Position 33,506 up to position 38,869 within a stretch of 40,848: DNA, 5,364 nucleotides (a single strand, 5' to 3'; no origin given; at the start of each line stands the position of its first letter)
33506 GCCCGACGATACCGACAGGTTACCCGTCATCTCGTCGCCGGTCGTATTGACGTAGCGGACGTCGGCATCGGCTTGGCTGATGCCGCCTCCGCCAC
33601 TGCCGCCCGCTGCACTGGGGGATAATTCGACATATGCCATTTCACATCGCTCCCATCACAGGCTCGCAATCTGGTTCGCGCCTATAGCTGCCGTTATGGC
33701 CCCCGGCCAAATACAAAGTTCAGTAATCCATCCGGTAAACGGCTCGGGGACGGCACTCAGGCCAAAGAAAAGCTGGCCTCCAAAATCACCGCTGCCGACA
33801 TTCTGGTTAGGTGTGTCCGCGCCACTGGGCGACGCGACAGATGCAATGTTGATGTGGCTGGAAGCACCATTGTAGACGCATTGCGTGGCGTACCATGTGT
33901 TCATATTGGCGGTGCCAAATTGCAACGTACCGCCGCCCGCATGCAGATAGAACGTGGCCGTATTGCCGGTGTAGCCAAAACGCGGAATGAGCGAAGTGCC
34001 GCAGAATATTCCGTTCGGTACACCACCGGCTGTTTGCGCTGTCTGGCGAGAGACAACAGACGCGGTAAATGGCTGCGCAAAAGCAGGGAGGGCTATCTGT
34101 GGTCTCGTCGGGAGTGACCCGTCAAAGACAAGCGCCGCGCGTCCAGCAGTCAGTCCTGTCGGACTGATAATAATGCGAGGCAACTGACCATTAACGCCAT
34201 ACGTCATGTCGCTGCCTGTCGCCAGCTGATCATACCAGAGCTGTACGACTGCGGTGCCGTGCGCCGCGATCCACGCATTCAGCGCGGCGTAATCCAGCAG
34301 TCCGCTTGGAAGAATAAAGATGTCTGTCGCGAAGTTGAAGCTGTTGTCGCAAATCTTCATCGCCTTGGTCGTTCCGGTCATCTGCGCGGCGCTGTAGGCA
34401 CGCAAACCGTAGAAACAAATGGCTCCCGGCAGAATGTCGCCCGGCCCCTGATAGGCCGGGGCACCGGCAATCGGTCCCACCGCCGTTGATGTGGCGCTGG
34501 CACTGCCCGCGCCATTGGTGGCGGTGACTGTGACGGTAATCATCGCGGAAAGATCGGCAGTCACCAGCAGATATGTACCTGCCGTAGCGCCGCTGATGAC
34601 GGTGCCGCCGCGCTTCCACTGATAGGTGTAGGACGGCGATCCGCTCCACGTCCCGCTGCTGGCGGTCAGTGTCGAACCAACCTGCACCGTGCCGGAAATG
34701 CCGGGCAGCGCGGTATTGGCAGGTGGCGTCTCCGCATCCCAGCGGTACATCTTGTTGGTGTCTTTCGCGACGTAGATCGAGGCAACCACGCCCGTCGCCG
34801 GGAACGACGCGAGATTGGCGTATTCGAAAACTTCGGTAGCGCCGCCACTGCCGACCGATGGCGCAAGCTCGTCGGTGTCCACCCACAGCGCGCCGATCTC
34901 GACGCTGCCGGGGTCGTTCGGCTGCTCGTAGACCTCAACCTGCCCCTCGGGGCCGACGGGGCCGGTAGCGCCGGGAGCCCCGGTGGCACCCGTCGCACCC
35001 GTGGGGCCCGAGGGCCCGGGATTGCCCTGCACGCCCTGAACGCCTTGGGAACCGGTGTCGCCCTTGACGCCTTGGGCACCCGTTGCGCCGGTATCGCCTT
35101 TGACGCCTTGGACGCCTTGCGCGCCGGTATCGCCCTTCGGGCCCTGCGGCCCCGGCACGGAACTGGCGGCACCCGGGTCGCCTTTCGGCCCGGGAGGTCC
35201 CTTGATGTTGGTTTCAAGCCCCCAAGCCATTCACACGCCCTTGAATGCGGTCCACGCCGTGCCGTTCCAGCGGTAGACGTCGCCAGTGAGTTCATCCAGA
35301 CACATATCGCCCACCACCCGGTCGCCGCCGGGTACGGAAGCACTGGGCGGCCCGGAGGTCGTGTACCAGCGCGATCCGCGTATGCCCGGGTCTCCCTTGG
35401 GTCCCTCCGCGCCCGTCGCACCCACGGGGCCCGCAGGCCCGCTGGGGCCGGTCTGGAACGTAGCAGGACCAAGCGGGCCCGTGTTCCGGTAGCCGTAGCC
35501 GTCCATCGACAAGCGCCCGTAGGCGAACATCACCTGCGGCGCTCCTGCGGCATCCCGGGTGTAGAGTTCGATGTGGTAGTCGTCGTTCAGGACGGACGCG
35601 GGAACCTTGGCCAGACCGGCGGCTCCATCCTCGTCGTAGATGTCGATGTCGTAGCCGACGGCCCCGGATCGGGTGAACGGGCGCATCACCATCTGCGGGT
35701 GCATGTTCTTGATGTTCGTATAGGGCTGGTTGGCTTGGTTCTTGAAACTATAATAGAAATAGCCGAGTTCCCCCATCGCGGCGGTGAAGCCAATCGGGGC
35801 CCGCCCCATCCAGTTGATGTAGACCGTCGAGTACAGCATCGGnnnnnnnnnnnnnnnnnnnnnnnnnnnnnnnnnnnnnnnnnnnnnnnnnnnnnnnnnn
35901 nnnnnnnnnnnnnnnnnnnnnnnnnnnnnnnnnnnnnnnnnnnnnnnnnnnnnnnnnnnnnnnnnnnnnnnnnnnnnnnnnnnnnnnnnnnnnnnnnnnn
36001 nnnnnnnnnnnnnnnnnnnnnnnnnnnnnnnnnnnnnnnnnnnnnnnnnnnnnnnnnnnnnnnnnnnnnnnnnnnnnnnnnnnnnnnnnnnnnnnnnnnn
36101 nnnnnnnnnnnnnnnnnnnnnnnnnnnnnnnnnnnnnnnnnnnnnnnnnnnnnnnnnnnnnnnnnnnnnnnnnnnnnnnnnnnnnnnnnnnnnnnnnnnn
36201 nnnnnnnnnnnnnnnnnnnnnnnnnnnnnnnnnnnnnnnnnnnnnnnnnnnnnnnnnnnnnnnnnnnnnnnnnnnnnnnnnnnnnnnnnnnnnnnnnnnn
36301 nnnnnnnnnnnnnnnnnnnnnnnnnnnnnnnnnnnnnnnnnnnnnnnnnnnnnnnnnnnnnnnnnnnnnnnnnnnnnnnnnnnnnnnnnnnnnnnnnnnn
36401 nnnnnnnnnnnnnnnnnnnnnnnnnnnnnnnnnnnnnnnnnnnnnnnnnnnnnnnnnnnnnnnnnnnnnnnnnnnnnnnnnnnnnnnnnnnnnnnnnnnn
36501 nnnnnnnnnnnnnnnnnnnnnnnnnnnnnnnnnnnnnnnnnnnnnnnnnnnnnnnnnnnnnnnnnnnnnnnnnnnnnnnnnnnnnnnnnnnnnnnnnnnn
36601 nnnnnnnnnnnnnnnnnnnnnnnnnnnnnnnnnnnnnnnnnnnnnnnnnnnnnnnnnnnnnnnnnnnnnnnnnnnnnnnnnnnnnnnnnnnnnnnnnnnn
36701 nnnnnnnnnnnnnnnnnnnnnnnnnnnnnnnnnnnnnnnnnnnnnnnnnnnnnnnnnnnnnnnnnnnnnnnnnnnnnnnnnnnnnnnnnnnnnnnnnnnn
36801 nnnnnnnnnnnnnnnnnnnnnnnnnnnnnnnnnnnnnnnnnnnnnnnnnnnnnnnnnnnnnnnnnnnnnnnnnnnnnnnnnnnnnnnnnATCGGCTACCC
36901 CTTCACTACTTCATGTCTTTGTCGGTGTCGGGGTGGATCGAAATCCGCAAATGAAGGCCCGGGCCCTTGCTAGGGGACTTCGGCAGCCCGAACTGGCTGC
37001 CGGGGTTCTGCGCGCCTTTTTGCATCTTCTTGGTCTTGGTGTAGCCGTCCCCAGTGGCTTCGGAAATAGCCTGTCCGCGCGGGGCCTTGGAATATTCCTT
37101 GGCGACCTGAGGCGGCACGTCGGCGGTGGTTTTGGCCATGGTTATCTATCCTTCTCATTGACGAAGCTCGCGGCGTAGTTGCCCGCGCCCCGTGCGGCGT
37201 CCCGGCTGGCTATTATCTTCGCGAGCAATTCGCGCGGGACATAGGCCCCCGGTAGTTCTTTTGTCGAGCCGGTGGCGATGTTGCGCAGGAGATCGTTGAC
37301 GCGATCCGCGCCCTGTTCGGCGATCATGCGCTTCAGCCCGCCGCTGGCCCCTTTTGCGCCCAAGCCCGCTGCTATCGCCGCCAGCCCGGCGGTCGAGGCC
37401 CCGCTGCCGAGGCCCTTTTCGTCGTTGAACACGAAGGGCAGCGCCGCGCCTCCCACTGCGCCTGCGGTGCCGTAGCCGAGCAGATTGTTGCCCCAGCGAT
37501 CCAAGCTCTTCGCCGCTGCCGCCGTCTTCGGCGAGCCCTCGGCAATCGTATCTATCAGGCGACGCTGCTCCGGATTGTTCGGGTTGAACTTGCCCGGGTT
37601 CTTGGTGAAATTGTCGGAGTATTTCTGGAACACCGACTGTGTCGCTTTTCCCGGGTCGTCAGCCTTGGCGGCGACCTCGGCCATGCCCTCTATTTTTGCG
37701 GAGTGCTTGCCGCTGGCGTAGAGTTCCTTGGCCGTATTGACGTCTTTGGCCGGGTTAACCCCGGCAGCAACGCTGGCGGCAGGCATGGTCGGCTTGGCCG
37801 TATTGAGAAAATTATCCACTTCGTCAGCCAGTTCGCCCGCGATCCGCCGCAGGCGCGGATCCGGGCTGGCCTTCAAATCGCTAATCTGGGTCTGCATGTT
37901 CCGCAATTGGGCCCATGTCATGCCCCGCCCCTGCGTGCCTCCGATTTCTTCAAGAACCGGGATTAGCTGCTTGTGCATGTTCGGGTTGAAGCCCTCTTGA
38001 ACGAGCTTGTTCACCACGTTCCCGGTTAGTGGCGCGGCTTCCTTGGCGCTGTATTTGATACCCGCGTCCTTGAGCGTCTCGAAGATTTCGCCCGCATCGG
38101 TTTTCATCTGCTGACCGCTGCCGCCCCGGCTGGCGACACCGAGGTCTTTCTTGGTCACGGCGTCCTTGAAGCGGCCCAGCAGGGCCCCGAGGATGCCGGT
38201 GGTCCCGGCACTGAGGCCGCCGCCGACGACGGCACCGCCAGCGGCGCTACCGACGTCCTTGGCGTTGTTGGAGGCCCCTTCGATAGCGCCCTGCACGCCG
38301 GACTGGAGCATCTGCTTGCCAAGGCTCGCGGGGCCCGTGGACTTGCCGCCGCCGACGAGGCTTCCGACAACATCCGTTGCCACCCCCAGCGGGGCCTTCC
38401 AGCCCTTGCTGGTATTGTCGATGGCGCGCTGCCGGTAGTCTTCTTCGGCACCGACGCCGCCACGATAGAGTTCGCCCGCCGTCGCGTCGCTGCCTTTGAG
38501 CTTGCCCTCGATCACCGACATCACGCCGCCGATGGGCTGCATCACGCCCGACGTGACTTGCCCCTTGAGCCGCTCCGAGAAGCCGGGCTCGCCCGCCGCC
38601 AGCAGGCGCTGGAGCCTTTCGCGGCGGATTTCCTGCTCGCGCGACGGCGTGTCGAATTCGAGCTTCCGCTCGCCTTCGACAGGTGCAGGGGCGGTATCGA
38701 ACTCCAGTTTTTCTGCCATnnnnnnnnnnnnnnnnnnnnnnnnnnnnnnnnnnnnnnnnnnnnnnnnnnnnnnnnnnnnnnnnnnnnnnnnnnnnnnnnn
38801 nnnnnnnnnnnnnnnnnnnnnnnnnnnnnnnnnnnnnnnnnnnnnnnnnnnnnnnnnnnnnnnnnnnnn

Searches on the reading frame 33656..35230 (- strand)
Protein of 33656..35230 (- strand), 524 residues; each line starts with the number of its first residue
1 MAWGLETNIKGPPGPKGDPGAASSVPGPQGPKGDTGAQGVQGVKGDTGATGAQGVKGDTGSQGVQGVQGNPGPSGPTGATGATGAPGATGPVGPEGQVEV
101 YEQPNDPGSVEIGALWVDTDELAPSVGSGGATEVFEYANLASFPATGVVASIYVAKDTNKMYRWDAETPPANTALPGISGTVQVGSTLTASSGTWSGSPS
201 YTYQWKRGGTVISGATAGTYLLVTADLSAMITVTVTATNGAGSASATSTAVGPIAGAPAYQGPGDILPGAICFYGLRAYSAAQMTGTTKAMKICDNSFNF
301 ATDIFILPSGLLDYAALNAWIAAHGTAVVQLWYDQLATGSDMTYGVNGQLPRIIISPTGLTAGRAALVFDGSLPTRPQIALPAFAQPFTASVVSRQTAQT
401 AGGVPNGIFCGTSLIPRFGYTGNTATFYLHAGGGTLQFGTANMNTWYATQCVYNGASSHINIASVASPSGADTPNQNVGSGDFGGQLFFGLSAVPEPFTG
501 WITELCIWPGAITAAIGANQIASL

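Call 61: search_protein_families(library=pfam, proteins=[window:33656-35230:-], max_evalue=0.5)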
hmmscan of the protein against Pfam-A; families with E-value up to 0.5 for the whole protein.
window:33656-35230:- (524 aa): 2 families
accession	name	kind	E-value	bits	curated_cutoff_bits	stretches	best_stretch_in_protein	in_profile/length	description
PF01391.23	Collagen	-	2e-11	43.9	27.2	2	42-97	4-59/60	Collagen triple helix repeat (20 copies)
PF19408.5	PKD_6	-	0.11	13.3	25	1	199-251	32-82/82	PKD-like domain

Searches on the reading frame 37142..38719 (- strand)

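Call 60: search_protein_families(library=phrogs, proteins=[window:37142-38719:-], max_evalue=0.001)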
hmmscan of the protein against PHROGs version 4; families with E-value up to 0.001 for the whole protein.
window:37142-38719:- (525 aa): 0 families

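Call 61: search_protein_families(library=pfam, proteins=[window:37142-38719:-], max_evalue=0.5)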
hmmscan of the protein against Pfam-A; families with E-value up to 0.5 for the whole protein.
window:37142-38719:- (525 aa): 1 family
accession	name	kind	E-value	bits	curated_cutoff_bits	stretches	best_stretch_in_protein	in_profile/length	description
PF05559.16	DUF763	-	0.0001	22.1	35.5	1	174-251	64-144/319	Protein of unknown function (DUF763)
